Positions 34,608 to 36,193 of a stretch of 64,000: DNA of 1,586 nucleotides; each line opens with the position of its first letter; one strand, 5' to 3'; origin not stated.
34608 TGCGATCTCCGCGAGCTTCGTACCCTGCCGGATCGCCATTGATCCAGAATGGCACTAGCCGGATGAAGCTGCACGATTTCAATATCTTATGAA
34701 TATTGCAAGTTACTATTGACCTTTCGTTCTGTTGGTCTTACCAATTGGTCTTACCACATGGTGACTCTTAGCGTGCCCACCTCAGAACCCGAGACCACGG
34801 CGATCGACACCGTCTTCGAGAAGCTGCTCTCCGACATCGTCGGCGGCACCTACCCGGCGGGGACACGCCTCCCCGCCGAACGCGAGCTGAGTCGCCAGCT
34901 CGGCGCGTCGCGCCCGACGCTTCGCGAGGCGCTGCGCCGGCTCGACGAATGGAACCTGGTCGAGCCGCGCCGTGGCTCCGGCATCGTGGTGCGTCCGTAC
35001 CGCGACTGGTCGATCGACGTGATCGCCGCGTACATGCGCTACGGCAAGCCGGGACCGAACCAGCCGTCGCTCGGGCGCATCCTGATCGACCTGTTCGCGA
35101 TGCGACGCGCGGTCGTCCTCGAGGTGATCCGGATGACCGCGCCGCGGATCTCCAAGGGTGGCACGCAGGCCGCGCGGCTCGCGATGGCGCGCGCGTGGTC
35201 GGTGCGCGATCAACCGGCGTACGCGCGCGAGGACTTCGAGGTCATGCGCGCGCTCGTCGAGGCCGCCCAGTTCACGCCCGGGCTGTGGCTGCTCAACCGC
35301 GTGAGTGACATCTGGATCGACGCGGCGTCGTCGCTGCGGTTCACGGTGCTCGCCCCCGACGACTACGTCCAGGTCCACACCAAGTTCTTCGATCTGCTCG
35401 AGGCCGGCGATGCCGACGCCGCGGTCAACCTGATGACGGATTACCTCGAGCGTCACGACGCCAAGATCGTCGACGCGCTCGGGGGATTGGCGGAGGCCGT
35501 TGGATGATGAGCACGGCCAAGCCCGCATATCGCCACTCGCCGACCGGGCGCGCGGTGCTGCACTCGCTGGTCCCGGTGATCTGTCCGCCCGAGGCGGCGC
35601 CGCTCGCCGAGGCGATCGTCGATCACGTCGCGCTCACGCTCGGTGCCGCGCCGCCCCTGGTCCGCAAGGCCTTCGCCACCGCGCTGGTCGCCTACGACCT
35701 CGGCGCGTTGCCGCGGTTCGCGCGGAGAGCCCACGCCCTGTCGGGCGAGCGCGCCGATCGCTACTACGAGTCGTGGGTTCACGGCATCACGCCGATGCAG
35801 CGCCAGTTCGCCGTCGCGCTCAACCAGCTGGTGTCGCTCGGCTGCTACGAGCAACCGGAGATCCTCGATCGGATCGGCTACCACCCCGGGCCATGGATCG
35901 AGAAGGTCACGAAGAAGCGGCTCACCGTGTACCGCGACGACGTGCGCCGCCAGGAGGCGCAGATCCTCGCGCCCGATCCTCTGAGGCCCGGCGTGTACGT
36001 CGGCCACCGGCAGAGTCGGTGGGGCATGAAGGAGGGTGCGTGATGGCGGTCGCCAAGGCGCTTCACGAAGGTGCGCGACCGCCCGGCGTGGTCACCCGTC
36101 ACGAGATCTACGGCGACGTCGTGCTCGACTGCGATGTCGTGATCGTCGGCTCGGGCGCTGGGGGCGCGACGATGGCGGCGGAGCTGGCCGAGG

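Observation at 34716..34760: Two identical GntR-type operator sites (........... twice) abutting the GntR gene start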

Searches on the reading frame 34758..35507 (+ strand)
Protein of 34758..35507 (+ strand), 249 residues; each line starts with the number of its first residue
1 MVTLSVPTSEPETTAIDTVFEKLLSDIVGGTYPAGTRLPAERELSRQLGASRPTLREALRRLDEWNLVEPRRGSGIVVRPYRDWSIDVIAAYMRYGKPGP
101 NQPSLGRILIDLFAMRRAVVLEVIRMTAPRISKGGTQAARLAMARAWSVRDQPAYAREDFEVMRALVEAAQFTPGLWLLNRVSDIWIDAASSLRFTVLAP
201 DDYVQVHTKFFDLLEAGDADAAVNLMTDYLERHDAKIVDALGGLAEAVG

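Call 11: search_protein_families(library=pfam, proteins=[window:34758-35507:+], max_evalue=0.01)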
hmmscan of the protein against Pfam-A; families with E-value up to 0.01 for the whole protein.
window:34758-35507:+ (249 aa): 3 families
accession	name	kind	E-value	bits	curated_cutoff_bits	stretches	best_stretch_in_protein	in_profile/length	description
PF00392.27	GntR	-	2.9e-19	68.9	27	1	17-78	3-64/64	Bacterial regulatory proteins, gntR family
PF07729.17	FCD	-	5.6e-11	43.4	24.3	1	111-231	1-124/125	FCD domain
PF13545.12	HTH_Crp_2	-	0.0051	17.2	27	0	42-78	26-61/70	Crp-like helix-turn-helix domain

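Call 12: find_homologous_proteins(query=window:34758-35507:+, max_evalue=1e-10)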
Query window:34758-35507:+ (249 aa): 989 proteins with E <= 1e-10 among 4477 candidates; the best 120 are listed.
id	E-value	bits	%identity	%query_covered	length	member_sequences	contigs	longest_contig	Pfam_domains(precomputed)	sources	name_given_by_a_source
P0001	1.1e-158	544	100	100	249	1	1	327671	PF07729.18,PF00392.28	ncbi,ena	-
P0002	9.6e-148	508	93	100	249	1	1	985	PF07729.18,PF00392.28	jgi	jgi:GntR family transcriptional repressor for pyruvate dehydrogenase complex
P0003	8.3e-136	469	88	97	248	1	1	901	PF07729.18,PF00392.28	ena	-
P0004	4.1e-134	463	86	99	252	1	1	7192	PF07729.18,PF00392.28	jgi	-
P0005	3.0e-131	454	87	97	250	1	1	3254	PF07729.18,PF00392.28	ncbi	-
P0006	1.5e-129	448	85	97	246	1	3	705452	PF07729.18,PF00392.28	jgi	jgi:DNA-binding FadR family transcriptional regulator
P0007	5.7e-129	446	83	98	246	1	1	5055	PF07729.18,PF00392.28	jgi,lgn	jgi:GntR family transcriptional repressor for pyruvate dehydrogenase complex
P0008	8.3e-129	446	82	99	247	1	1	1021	PF07729.18,PF00392.28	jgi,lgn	jgi:DNA-binding FadR family transcriptional regulator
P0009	8.8e-126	436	81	97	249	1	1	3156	PF07729.18,PF00392.28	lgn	-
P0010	1.4e-125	435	84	95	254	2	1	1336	PF07729.18,PF00392.28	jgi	jgi:DNA-binding FadR family transcriptional regulator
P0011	4.4e-125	434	81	98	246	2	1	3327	PF07729.18,PF00392.28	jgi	jgi:GntR family transcriptional repressor for pyruvate dehydrogenase complex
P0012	5.4e-125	433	83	97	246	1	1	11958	PF07729.18,PF00392.28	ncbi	-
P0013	7.1e-125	433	80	98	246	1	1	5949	PF07729.18,PF00392.28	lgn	-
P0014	8.6e-125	433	81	97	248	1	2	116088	PF07729.18,PF00392.28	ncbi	-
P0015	2.1e-124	431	79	96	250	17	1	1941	PF07729.18,PF00392.28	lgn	-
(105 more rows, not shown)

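Call 13: find_related_loci(query=window:34758-35507:+, collection=genome_contigs, flank=5000)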
Query window:34758-35507:+ (249 aa) in genome_contigs; peptide patterns used: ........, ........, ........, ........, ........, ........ (x = any residue, [..] = any of these).
174 stretches matched a pattern; 42 encode a relative of the query (tblastn E <= 1e-3); 42 distinct loci.
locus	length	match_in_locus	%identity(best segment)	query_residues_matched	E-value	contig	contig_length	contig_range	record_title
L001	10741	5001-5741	79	1-247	7e-131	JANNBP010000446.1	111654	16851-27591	MAG: Deltaproteobacteria bacterium isolate OTE_78_metabat_316 OTE_78_k141_1888807, whole genome shotgun sequence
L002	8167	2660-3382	82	1-241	7e-131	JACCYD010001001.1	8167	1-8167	MAG: Deltaproteobacteria bacterium isolate MGR_bin195 SD2897-2912_k127_4922402, whole genome shotgun sequence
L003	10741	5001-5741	79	1-247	2e-130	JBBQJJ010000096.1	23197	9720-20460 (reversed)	MAG: Haliangiales bacterium isolate Co_metawrap_728 Cmw_728_k141_27214859_length_23197_cov_11.0000, whole genome shotgun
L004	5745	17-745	80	4-245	2e-129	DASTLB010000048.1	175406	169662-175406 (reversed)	MAG TPA_asm: Kofleriaceae bacterium isolate SMAG_U2472 k141_167291, whole genome shotgun sequence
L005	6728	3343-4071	79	1-242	8e-129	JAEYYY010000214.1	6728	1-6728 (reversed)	MAG: Proteobacteria bacterium isolate OH_CBlB_71 k127_1290056, whole genome shotgun sequence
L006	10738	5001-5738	75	1-246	2e-124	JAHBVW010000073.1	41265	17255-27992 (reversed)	MAG: Deltaproteobacteria bacterium isolate ACE_MYX2 MYX2_73, whole genome shotgun sequence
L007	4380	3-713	77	9-245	3e-125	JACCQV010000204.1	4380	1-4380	MAG: Deltaproteobacteria bacterium isolate MGR_bin5 SD2897-2912_k127_7025966, whole genome shotgun sequence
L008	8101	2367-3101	78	1-241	1e-123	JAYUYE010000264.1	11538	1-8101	MAG: Myxococcales bacterium isolate GL137_UP_concoct_56 GL137_UP_concoct_56_263, whole genome shotgun sequence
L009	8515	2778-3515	76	1-241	1e-122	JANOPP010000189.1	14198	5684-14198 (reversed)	MAG: Myxococcales bacterium isolate VAR_4_metabat_47_sub VAR_4_k141_2871965, whole genome shotgun sequence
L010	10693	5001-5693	77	12-242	1e-120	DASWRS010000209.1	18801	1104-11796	MAG TPA_asm: Kofleriaceae bacterium isolate SMAG_U3528 k141_3027499, whole genome shotgun sequence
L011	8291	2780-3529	72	1-245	7e-119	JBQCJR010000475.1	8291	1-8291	MAG: Kofleriaceae bacterium isolate bin995 k127_2088823, whole genome shotgun sequence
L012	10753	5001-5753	69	3-243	3e-118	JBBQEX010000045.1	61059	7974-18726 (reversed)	MAG: Haliangiales bacterium isolate Co_metawrap_1071 Cmw_1071_k141_21287507_length_61059_cov_10.0000, whole genome shotg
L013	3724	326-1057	74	3-245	3e-120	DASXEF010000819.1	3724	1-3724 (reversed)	MAG TPA_asm: Kofleriaceae bacterium isolate SMAG_U5105 k141_1252542, whole genome shotgun sequence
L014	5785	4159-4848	77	12-241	4e-118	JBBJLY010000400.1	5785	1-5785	MAG: Kofleriaceae bacterium isolate RUP_SRG_46 NODE_44161_length_5785_cov_5.998080, whole genome shotgun sequence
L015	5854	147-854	74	10-245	6e-117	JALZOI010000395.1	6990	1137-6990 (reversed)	MAG: Myxococcota bacterium isolate MSU bin107 SD1459_NODE_3442_length_6990_cov_2.847589, whole genome shotgun sequence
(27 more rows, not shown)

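Call 17: find_encoding_contigs(protein=P0001, flank=10000, max_places=3)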
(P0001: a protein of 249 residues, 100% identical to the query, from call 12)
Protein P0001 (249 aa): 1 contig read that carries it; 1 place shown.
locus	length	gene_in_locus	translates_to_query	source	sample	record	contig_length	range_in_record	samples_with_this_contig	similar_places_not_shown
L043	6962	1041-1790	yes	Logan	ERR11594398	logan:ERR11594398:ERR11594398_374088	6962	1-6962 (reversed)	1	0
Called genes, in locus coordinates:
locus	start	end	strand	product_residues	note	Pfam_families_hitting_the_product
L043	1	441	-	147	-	?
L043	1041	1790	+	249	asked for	PF00392:GntR, PF07729:FCD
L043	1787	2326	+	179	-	-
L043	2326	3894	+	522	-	PF00890:FAD_binding_2 (weak), PF01266:DAO, PF01494:FAD_binding_3 (faint), PF07992:Pyr_redox_2 (faint), PF13450:NAD_binding_8 (faint), PF00732:GMC_oxred_N, PF05199:GMC_oxred_C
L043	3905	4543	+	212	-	-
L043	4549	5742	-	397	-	-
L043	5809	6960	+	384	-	?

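Call 20: search_solved_structures(query=window:34758-35507:+, max_evalue=0.001, show_alignments=2)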
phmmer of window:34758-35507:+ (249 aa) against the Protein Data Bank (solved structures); distinct sequences matched with E-value up to 0.001: 24.
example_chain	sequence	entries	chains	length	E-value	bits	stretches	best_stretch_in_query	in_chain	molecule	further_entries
9wfi_A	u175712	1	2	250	1.6e-11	47.2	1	11-170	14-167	Uncharacterized HTH-type transcriptional regulator Rv0494,Fatty acid metabolism regulator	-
5kvr_A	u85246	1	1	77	3.9e-09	39.3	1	17-78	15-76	Pyruvate dehydrogenase complex repressor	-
6az6_A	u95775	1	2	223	2.1e-08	36.9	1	17-90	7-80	GntR family transcriptional regulator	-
1hw1_A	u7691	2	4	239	7.8e-08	35.1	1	21-170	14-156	FATTY ACID METABOLISM REGULATOR PROTEIN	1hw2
1e2x_A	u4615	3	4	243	8.1e-08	35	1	21-170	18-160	FATTY ACID METABOLISM REGULATOR PROTEIN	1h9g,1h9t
9jpj_C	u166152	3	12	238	1.5e-07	34.1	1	14-78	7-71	Pyruvate dehydrogenase complex repressor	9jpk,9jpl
7c7e_A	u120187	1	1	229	2.6e-07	33.3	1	19-222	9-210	Putative DNA-binding transcriptional regulator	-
8y3z_A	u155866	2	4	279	1.6e-06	30.8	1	23-68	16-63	Fatty acid metabolism regulator protein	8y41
4p96_A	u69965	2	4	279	1.6e-06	30.7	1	23-74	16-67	Fatty acid metabolism regulator protein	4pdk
3c7j_A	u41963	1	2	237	1.7e-06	30.7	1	14-82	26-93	Transcriptional regulator, GntR family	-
4p9u_E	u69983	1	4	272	1.7e-06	30.7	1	23-69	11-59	Fatty acid metabolism regulator protein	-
5dv5_A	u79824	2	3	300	2e-06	30.4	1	23-68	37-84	GntR family transcriptional regulator | Fatty acid metabolism regulator protein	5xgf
3ihu_A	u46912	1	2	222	9.5e-06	28.2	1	9-88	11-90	Transcriptional regulator, GntR family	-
2di3_A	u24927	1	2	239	9.8e-06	28.2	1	17-75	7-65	Bacterial regulatory proteins, GntR family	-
2hs5_A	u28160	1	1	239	2.8e-05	26.7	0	23-80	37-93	putative transcriptional regulator GntR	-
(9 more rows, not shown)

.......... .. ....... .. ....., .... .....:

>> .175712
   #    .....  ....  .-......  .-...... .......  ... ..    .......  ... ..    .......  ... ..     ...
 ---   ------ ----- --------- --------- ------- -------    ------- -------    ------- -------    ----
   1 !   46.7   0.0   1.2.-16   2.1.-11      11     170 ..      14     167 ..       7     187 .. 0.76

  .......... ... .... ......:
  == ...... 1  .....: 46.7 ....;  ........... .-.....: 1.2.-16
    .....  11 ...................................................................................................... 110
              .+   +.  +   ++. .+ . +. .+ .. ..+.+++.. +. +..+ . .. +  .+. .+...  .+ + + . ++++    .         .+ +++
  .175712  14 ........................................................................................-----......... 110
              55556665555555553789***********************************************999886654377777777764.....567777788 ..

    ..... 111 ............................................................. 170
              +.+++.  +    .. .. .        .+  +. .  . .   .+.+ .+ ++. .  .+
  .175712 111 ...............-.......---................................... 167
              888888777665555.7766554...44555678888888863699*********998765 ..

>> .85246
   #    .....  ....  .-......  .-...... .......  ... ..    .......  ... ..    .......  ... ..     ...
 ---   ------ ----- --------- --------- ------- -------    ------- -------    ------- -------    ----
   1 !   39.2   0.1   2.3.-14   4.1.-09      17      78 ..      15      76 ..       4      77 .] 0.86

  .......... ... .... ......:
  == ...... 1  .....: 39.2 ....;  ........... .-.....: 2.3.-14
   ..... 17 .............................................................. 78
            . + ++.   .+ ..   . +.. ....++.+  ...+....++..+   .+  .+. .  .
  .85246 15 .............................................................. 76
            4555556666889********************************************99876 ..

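Call 21: search_protein_families(library=ncbifam, proteins=[window:34758-35507:+], max_evalue=0.01)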
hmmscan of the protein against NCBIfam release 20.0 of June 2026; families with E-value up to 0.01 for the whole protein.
window:34758-35507:+ (249 aa): 26 families (the best 25 are shown)
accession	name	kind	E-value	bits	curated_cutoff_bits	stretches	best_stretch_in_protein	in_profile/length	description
NF007741.0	PRK10421.1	equivalog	3.2e-13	49.6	311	1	16-90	9-84/262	transcriptional regulator LldR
NF003011.0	PRK03837.1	subfamily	5.8e-13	49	260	1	17-236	16-232/241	transcriptional regulator NanR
NF052290.2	MocR_like_YczR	exception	1.5e-12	47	487.4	1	13-81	18-86/458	MocR-like transcription factor YczR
NF007001.0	PRK09464.1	equivalog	1.6e-11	44.4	330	1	17-79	13-75/254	pyruvate dehydrogenase complex transcriptional repressor PdhR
TIGR02018.2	his_ut_repres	equivalog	4.6e-11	42.5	220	1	18-80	3-65/226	histidine utilization transcriptional repressor HutC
NF003444.0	PRK04984.1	equivalog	6.5e-11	42.2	189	1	24-192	17-178/239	fatty acid metabolism transcriptional regulator FadR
TIGR02404.1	trehalos_R_Bsub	equivalog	1.8e-10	40.9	211.95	1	17-82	3-68/233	trehalose operon repressor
TIGR02812.1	fadR_gamma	equivalog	4.5e-10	39.6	249.2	1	24-181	16-166/235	fatty acid metabolism transcriptional regulator FadR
TIGR02325.1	C_P_lyase_phnF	equivalog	1e-09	38.3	156.8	1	18-79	12-73/238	phosphonate metabolism transcriptional regulator PhnF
TIGR03338.1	phnR_burk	equivalog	4.3e-09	36.3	271.5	1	19-79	16-75/212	phosphonate utilization associated transcriptional regulator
NF007588.0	PRK10225.1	equivalog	6.7e-09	35.4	442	1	26-79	21-74/257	Uxu operon transcriptional regulator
NF052282.1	PLP_TF_PdxR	equivalog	1.8e-08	33.9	320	1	19-83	6-70/448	MocR-like pyridoxine biosynthesis transcription factor PdxR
NF007442.0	PRK09990.1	equivalog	6.2e-08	32.4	301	1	14-146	10-130/256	transcriptional regulator GlcC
NF008571.0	PRK11523.1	equivalog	3.4e-07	30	396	1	23-99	17-93/258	transcriptional regulator ExuR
NF007292.0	PRK09764.1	equivalog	1.4e-06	27.7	281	1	21-80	12-71/240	GntR family transcriptional regulator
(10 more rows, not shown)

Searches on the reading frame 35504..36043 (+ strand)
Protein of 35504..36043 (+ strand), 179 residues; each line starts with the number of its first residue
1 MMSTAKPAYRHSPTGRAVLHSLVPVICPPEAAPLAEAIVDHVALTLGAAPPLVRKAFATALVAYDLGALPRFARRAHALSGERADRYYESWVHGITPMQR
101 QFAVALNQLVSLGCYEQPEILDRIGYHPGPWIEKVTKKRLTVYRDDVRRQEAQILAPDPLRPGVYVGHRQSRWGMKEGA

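Call 11: search_protein_families(library=pfam, proteins=[window:35504-36043:+], max_evalue=0.01)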
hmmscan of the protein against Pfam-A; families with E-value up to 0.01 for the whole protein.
window:35504-36043:+ (179 aa): 0 families

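Call 21: search_protein_families(library=ncbifam, proteins=[window:35504-36043:+], max_evalue=0.01)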
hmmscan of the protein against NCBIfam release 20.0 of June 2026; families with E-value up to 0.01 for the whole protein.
window:35504-36043:+ (179 aa): 0 families

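Call 26: search_protein_families(library=pfam, proteins=[window:35504-36043:+], max_evalue=10)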
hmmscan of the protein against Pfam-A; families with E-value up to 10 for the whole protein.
window:35504-36043:+ (179 aa): 1 family
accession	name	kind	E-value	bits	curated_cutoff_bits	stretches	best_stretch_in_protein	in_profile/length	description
PF21396.3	AAA_lid_12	-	0.15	12.4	27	1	51-68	19-36/49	AAA+ ATPase lid domain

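Call 43: find_homologous_proteins(query=window:35504-36043:+, max_evalue=0.001)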
Query window:35504-36043:+ (179 aa): 813 proteins with E <= 0.001 among 1280 candidates; the best 120 are listed.
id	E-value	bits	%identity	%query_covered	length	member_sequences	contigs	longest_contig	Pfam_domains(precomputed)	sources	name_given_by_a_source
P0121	9.6e-89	314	77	96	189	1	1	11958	-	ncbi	-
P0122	1.8e-84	300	74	96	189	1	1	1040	-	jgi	jgi:hypothetical protein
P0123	1.6e-82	294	74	96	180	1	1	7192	-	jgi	-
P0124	2.9e-80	286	79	88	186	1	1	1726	-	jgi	jgi:hypothetical protein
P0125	2.4e-78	280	74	96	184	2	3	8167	-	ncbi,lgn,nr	ncbi:MAG: hypothetical protein H0V17_23950 [Deltaproteobacteria bacterium]|nr:hypothetical protein [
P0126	2.7e-78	280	70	97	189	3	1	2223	-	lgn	-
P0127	3.6e-78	279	71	93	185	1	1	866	-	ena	-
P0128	1.3e-76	274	72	92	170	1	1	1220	-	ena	-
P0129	2.1e-75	270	68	96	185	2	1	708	-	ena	-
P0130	4.7e-75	269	71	94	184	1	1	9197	-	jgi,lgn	jgi:hypothetical protein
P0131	9.2e-75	268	71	94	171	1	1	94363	-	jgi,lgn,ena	-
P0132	1.8e-74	267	73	91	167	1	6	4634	-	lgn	-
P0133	5.3e-74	266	68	93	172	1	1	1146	-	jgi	jgi:hypothetical protein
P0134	1.0e-73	265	70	91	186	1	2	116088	-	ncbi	-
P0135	5.8e-73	262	71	90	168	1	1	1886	-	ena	-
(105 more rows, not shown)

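Call 54: predict_structure(alignment_id=A1)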
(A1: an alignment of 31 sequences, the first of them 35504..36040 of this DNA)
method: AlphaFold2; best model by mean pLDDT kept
length: 179 residues; sequences in the alignment: 31
mean_pLDDT: 79.6   pTM: 0.66
mean pLDDT of the five models: 79.6, 79.1, 77.7, 76.6, 76.2
residues with pLDDT >= 90: 106; 70-90: 16; 50-70: 18; < 50: 39
segments of 3 or more residues with pLDDT < 50: 138-157, 167-179
pLDDT, mean of each block of 10 residues (from residue 1): 71 97 96 96 94 96 98 97 98 96 97 86 73 53 44 47 48 42
secondary structure, 60 per line:
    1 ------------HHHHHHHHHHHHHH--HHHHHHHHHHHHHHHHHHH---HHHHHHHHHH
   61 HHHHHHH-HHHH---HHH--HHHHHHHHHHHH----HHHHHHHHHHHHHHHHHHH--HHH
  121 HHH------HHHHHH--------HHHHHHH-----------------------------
elements in order: H13-26 H29-47 H51-67 H69-72 H81-92 H97-115 H118-123 H130-135 H144-150

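Call 57: fold_search(model_id=the predicted structure, library=pdb)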
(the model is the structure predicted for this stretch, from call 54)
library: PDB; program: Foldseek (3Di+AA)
matches with E <= 10: 68; with E <= 0.001: 0
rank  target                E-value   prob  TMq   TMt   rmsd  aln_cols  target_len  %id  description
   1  7q07                  7.6e-01  0.12  0.16  0.10  14.7       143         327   14  Ketol-acid reductoisomerase from Methanothermococcus thermolithotrophicus in the open state with NADP and tartrate (released 2021-12-08)
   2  7bqs_MODEL_1_A        1.4e+00  0.11  0.18  0.24  11.6       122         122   17  Solution NMR structure of fold-U Nomur; de novo designed protein with an asymmetric all-alpha topology (released 2021-04-07)
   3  4kqw_A                1.4e+00  0.08  0.16  0.10  16.6       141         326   13  The structure of the Slackia exigua KARI in complex with NADP (released 2013-06-26)
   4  8upq_F                1.6e+00  0.08  0.15  0.10  17.3       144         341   13  Campylobacter jejuni ketol-acid reductoisomerase in complex with 2,3-dihydroxy-3-isovalerate. (released 2024-04-24)
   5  4kqw_B                1.7e+00  0.08  0.16  0.10  15.3       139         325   14  The structure of the Slackia exigua KARI in complex with NADP (released 2013-06-26)
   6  8swm                  2.2e+00  0.06  0.16  0.10  16.7       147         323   12  Crystal structure of Campylobacter jejuni ketol-acid reductoisomerase in complex with 2-acetolactate (released 2024-04-24)
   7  8sxd                  2.9e+00  0.06  0.15  0.10  16.4       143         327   12  Campylobacter jejuni keto-acid reductoisomerase in complex with intermediate and NADP+ (released 2024-04-24)
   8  3osj_B                2.9e+00  0.05  0.14  0.17  14.7       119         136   17  X-Ray Structure of Phycobilisome LCM core-membrane linker polypeptide (fragment 254-400) from Synechocystis sp. PCC 68 (released 2010-10-06)
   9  3pl7_A                3.0e+00  0.06  0.19  0.22  12.9       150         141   13  Crystal structure of Bcl-xL in complex with the BaxBH3 domain (released 2010-12-29)
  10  2oyo_A                3.2e+00  0.08  0.21  0.21  11.1       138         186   16  Crystal structure of Uncharacterized peroxidase-related protein (YP_604910.1) from Deinococcus geothermalis DSM 11300  (released 2007-03-20)
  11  8upq_E                3.3e+00  0.06  0.15  0.10  16.6       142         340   13  Campylobacter jejuni ketol-acid reductoisomerase in complex with 2,3-dihydroxy-3-isovalerate. (released 2024-04-24)
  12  8zgw                  3.3e+00  0.04  0.16  0.08  13.0       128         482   19  Drimenyl diphosphate synthase SsDMS_F248Y&D303E from Streptomyces showdoensis in complex with farnesyl diphosphate (FPP) (released 2025-05-21)
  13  5gpn_k                3.7e+00  0.02  0.12  0.14  17.8       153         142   14  Architecture of mammalian respirasome (released 2017-04-05)
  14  6v40_C                3.9e+00  0.11  0.23  0.22  12.7       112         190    9  Structure of Salmonella Typhi TtsA (released 2020-01-29)
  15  8vyx_D                3.9e+00  0.07  0.22  0.18  12.0       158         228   13  Crystal Structure of the ER-alpha Ligand-binding Domain (L372S, L536S) in complex with k-410 (released 2024-06-12)
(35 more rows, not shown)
